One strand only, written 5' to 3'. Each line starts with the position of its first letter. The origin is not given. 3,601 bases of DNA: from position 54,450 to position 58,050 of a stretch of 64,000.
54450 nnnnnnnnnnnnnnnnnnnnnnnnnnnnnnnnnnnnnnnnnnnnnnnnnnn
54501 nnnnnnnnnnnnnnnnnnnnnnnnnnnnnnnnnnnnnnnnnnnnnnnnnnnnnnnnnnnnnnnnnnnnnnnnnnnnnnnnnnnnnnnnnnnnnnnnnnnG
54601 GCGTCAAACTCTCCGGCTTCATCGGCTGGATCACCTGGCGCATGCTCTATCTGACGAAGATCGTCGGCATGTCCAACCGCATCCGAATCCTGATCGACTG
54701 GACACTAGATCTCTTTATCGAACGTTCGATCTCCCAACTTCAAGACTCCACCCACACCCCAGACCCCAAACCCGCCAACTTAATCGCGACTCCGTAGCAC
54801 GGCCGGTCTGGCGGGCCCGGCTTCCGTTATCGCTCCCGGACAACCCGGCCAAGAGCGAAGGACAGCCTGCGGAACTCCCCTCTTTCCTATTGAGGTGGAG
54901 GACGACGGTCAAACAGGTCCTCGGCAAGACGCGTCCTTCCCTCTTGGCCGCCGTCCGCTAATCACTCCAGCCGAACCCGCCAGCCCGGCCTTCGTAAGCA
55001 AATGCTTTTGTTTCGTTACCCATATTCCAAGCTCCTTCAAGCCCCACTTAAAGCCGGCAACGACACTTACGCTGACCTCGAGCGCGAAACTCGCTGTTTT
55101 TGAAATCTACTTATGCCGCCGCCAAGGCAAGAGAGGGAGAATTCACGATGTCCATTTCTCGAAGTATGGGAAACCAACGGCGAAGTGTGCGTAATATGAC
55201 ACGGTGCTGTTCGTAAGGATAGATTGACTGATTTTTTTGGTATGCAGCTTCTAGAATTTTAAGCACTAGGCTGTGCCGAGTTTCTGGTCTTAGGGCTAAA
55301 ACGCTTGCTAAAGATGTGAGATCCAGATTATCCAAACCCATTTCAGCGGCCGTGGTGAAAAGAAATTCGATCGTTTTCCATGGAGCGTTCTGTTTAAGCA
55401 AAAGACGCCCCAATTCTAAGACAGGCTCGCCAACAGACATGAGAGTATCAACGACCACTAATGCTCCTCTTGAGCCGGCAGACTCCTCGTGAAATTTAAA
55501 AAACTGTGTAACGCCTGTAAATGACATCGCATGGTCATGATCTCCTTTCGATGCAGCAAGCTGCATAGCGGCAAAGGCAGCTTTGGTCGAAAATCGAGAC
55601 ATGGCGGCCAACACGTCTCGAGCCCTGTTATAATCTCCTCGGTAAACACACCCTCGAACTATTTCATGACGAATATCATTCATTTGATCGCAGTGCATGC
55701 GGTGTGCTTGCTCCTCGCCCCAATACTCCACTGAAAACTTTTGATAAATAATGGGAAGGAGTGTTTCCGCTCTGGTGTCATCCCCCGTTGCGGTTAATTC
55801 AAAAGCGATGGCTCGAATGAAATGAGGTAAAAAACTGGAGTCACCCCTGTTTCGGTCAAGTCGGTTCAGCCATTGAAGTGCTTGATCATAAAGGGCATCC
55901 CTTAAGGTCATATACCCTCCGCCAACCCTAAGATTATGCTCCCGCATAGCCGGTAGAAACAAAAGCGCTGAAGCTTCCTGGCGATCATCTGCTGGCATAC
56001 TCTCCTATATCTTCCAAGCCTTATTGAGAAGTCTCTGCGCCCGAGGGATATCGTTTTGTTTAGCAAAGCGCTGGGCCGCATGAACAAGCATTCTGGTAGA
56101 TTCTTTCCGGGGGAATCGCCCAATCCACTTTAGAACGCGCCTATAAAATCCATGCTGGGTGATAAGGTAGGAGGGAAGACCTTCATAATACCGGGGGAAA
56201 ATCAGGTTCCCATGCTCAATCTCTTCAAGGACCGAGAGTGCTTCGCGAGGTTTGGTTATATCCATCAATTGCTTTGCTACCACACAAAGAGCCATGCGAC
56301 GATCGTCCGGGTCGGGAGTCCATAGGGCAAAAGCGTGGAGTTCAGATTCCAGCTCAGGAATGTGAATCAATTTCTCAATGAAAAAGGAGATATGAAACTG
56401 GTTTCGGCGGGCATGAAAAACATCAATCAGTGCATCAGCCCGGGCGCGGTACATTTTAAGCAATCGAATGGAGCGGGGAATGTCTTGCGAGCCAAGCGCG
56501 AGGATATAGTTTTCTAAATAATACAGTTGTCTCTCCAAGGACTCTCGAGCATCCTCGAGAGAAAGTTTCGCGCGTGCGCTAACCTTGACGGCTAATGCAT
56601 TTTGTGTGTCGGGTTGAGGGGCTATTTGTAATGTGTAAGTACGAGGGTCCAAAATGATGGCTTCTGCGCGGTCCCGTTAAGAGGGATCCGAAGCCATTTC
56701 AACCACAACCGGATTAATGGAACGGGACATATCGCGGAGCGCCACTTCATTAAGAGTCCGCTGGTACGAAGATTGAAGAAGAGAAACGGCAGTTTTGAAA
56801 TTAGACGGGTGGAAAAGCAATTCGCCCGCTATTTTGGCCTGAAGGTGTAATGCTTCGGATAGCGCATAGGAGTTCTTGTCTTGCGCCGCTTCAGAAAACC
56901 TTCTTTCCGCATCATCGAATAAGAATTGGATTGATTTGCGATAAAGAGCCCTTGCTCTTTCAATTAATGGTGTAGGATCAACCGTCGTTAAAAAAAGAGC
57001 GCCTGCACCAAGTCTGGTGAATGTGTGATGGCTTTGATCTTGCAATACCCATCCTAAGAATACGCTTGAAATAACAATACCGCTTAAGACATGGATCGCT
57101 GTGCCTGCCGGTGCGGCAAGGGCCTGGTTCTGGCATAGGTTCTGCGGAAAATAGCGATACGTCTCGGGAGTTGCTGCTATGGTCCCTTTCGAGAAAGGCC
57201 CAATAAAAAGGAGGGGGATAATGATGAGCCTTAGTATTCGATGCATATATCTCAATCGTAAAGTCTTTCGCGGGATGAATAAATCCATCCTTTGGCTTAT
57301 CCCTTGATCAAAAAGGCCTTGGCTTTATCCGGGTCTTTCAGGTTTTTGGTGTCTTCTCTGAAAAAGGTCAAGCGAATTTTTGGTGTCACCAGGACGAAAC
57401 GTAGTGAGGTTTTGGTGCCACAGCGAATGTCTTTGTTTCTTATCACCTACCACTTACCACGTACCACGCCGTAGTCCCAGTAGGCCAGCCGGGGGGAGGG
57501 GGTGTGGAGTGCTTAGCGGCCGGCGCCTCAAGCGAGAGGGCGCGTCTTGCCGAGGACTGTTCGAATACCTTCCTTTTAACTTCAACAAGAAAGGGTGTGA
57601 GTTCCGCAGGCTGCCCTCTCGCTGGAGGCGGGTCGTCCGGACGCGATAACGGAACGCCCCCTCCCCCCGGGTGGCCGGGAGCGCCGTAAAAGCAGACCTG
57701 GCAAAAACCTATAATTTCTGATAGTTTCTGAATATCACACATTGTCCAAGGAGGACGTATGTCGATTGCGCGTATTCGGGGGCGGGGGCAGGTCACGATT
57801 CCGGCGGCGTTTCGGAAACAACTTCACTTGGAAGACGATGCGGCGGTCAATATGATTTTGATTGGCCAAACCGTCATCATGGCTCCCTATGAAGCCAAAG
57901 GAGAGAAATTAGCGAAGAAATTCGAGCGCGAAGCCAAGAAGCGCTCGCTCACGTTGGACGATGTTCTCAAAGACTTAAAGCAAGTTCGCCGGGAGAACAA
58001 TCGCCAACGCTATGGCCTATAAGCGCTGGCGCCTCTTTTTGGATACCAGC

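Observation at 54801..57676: Two diverged copies of a ~190-nt rod-shaped element with compensatory helix changes, inverted around a low-GC islet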

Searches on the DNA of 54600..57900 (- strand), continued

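Call 57: search_with_rna_model(model_id=R1, sources=[L108, L102], max_evalue=1, show_alignments=2)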
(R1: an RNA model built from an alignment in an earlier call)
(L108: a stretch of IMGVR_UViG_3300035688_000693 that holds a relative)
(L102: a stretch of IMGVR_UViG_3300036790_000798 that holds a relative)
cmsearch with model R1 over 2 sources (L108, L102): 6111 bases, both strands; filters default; matches with E-value up to 1: 1.
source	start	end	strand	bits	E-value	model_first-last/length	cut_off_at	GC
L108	858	935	+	11.4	0.14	1-192/192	no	0.63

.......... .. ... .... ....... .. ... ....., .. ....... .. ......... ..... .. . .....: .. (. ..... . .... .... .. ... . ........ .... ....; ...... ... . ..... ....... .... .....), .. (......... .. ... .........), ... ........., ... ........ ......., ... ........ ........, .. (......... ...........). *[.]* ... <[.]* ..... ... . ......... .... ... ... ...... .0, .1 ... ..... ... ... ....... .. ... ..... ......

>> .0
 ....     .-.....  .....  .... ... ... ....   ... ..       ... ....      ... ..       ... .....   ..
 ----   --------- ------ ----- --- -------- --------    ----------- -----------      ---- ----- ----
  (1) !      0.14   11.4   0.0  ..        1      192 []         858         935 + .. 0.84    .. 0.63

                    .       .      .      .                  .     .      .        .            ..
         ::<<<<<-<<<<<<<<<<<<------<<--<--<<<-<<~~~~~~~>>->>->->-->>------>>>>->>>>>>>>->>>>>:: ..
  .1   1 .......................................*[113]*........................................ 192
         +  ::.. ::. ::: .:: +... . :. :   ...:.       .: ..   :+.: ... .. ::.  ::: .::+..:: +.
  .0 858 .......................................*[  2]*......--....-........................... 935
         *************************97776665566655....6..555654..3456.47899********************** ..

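Call 63: search_with_rna_model(model_id=R1, sources=[L109, L110, L111], max_evalue=1)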
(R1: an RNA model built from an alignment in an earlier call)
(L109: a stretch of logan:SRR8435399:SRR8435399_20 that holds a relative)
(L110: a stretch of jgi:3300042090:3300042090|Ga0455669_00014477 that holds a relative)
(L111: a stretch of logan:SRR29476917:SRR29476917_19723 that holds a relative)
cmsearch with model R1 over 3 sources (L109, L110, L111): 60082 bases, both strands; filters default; matches with E-value up to 1: 0.
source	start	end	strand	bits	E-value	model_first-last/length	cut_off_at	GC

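Call 65: search_dna_similar(query=window:57483-57676:+, collection=plasmids, mode=distant, max_evalue=0.01)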
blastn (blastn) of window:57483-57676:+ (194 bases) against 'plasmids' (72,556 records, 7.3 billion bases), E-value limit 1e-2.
No match.

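Call 72: search_with_rna_model(model_id=R1, sources=[L112, L113], max_evalue=1)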
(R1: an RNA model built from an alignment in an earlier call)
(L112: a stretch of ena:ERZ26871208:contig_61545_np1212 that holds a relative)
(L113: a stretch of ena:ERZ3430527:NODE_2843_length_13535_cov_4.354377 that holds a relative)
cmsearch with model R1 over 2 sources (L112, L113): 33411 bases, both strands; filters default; matches with E-value up to 1: 0.
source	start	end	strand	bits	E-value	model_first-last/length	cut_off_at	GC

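Call 88: search_with_rna_model(model_id=R1, sources=[window, L099, L100, L104], max_evalue=1e-8, make_alignment=true)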
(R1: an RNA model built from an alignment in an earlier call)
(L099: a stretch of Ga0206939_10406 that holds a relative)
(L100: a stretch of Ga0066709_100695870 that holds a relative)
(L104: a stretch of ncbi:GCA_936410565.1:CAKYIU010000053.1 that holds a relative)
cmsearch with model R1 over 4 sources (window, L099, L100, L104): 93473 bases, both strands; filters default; matches with E-value up to 1e-8: 6.
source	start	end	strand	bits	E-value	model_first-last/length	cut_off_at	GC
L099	2900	3090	-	200.4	6.8e-38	1-192/192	no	0.64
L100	20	213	+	186.6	3.7e-35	1-192/192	no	0.66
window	57482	57677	+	177.7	2.1e-33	1-192/192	no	0.66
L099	3736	3926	+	175.2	6.7e-33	1-192/192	no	0.63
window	54801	54991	-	171.2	4.2e-32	1-192/192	no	0.66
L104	6264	6461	-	88.4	1.1e-15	1-192/192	no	0.65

Alignment A4: 6 matches aligned to the model, 205 columns, each read 5' to 3' on its own strand. Consensus structure (alignment columns), stored with it:
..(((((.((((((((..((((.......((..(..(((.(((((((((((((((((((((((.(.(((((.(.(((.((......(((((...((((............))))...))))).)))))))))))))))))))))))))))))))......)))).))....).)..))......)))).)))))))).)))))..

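Call 97: search_with_rna_model(model_id=R1, sources=[L114, L115, L116, L117], max_evalue=1)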
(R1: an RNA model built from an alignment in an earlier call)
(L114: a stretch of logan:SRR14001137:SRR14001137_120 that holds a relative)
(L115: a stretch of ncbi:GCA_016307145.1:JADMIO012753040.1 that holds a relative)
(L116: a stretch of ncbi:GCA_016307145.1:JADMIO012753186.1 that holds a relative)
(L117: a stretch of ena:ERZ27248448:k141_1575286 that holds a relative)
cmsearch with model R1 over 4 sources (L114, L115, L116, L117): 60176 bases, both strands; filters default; matches with E-value up to 1: 0.
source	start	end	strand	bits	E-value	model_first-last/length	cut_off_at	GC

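Call 100: build_rna_model(alignment_id=A4)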
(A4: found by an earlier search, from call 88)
Model R2 built from alignment A4 (6 sequences, 205 columns); structure: stored with the alignment.
model positions 192; base pairs 67; branch points 0; effective number of sequences 1.19; information 0.59 bits per position. Calibrated on 0.2 Mb of random sequence (short: E-values are rough).
structure used (alignment columns):
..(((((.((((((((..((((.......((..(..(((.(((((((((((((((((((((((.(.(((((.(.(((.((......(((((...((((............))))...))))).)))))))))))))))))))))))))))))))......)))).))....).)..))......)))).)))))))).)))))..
